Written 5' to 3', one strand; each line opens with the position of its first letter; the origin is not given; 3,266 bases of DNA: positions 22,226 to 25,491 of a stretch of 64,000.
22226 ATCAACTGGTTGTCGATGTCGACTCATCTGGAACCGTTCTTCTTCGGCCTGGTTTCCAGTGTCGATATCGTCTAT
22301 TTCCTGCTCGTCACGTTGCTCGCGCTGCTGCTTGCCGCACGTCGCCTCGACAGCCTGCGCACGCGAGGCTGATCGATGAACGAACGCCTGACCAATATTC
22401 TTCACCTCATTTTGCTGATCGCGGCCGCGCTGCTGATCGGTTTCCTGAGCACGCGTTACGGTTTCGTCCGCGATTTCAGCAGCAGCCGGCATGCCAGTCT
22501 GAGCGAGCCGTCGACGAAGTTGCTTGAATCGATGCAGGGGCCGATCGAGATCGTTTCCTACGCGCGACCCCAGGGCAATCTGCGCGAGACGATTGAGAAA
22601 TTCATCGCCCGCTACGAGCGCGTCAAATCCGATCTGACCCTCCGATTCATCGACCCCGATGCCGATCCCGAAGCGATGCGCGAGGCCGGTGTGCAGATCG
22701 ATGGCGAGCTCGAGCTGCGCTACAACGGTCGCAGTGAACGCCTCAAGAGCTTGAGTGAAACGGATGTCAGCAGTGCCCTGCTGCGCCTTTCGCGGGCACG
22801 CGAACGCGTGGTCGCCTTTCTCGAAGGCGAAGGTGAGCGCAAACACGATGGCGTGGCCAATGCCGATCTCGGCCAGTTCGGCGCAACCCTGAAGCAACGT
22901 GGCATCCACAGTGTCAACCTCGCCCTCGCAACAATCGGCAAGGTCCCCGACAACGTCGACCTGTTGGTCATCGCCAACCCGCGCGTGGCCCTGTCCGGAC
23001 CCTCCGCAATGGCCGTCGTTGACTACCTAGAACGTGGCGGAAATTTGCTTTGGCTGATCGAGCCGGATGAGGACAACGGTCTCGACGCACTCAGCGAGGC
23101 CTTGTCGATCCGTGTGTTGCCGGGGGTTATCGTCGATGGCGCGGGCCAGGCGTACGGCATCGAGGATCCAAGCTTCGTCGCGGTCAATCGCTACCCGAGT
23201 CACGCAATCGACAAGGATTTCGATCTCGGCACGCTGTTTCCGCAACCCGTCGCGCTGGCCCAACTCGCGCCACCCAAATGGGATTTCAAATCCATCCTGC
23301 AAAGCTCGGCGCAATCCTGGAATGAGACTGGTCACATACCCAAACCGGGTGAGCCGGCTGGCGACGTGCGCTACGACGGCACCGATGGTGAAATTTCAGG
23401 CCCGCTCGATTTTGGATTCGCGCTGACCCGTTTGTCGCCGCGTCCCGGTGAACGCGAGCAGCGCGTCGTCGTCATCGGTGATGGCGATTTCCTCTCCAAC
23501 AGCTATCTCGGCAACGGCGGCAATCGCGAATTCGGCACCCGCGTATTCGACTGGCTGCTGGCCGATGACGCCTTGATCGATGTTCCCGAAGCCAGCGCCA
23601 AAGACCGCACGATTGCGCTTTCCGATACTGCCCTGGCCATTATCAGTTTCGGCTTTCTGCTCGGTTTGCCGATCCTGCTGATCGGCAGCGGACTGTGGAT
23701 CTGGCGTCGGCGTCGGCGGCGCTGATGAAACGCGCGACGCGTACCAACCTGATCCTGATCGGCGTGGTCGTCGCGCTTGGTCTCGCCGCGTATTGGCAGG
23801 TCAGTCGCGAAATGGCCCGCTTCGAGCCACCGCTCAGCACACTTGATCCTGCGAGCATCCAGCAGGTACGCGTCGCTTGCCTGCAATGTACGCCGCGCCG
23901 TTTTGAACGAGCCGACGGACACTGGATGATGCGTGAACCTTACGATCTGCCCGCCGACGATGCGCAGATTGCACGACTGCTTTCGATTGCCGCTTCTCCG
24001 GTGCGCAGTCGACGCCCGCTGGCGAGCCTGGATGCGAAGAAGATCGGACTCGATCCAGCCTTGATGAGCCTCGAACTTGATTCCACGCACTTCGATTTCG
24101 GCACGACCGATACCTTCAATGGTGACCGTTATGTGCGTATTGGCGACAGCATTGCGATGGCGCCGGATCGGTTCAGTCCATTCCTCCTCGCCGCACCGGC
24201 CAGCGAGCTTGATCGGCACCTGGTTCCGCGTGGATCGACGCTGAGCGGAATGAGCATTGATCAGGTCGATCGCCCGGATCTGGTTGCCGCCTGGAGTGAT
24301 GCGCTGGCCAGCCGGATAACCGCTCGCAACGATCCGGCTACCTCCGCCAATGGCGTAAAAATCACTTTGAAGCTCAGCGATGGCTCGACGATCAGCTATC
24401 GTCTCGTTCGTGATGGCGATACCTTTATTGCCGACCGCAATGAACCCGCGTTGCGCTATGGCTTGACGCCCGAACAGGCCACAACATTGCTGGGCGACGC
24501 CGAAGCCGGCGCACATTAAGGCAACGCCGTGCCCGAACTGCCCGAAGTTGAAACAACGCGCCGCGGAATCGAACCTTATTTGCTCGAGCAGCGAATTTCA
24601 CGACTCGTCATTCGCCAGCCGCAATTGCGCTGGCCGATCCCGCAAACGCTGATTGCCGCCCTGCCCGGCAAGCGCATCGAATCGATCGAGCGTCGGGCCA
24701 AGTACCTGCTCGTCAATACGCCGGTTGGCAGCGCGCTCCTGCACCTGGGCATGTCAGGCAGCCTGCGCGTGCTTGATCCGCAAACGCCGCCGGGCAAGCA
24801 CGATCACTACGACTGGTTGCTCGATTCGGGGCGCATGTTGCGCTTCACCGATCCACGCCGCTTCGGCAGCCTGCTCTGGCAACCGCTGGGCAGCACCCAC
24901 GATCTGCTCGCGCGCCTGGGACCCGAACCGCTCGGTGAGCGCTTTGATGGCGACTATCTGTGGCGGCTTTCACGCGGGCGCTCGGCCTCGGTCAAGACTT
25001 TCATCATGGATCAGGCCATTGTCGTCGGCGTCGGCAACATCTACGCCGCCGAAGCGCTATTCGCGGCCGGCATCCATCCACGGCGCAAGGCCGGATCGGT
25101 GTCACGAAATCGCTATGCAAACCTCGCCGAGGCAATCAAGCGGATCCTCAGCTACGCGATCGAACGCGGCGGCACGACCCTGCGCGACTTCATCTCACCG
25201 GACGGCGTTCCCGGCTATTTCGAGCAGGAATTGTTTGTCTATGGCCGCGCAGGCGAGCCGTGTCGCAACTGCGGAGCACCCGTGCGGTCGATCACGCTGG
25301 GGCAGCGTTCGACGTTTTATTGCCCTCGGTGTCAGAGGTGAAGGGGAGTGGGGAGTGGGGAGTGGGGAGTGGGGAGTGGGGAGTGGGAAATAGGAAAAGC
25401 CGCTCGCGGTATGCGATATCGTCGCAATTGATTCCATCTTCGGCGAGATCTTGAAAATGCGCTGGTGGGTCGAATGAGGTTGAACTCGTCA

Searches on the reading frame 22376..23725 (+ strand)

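Call 37: search_protein_families(library=pfam, proteins=[window:22376-23725:+], max_evalue=0.0001)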
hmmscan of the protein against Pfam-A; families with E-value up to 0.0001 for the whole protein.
window:22376-23725:+ (449 aa): 3 families
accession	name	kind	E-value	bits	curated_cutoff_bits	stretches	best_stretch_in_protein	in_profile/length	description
PF09822.16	ABC_transp_aux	-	3e-21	76.3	34.7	1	144-381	2-272/288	ABC-type uncharacterized transport system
PF14258.12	DUF4350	-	1.3e-07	32.5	30.4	1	171-389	15-179/181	Domain of unknown function (DUF4350)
PF23357.1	DUF7088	-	1.7e-06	28.6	27.8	1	41-104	6-75/105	Domain of unknown function (DUF7088)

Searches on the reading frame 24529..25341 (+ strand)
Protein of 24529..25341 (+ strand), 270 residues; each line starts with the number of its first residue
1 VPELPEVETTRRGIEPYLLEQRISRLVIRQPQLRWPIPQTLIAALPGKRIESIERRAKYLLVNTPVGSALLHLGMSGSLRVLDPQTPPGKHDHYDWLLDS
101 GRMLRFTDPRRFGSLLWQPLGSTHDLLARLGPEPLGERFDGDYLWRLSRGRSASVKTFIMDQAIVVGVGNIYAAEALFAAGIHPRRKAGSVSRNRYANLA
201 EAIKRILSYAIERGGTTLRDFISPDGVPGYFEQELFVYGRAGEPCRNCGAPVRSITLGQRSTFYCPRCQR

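Call 37: search_protein_families(library=pfam, proteins=[window:24529-25341:+], max_evalue=0.0001)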
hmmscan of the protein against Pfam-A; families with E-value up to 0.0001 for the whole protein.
window:24529-25341:+ (270 aa): 3 families
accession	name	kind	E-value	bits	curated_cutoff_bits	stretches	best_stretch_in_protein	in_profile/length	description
PF01149.29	Fapy_DNA_glyco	-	4.8e-36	124.4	25.5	1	1-114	1-116/117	Formamidopyrimidine-DNA glycosylase N-terminal domain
PF06831.19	H2TH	-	1.6e-27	95.8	34.7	1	130-220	1-91/93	Formamidopyrimidine-DNA glycosylase H2TH domain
PF06827.20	zf-FPG_IleRS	-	2.3e-10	40.5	21.3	1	242-269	1-28/30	Zinc finger found in FPG and IleRS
